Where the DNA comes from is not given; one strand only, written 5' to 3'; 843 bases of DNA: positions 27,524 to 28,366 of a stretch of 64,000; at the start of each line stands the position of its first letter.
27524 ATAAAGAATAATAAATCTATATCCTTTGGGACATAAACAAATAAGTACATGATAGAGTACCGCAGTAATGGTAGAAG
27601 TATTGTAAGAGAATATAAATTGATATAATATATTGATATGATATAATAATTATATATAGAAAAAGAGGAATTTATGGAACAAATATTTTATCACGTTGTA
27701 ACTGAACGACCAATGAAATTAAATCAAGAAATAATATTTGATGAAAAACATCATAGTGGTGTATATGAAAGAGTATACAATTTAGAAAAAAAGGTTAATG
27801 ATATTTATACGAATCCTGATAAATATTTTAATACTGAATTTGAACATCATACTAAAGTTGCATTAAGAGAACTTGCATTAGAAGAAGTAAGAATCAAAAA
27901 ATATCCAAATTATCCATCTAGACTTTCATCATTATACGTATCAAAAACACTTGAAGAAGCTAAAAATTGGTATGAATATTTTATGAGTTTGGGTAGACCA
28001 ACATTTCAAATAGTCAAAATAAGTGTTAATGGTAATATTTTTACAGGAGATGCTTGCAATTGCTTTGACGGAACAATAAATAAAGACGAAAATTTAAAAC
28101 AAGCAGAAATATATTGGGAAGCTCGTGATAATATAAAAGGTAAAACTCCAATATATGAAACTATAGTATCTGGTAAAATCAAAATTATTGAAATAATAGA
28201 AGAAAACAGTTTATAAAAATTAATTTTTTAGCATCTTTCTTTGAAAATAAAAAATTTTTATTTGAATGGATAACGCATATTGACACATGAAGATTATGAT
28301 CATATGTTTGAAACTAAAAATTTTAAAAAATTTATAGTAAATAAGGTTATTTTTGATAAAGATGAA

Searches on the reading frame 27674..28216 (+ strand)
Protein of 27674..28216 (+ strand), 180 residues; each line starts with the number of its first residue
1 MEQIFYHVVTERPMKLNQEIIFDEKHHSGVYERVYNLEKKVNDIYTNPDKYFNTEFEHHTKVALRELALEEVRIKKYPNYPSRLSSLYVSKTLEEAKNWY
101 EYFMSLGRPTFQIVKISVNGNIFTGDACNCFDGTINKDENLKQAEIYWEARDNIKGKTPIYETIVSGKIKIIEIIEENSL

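Call 58: search_protein_families(library=pfam, proteins=[window:27674-28216:+], max_evalue=0.001)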
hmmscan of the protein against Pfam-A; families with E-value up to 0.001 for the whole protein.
window:27674-28216:+ (180 aa): 2 families
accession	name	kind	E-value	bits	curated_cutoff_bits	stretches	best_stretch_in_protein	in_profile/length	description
PF10386.15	DUF2441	-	2.1e-22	80.1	25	1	55-149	45-140/141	Protein of unknown function (DUF2441)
PF24992.1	DUF7777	-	0.00061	20.5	27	1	14-107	22-113/135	Domain of unknown function (DUF7777)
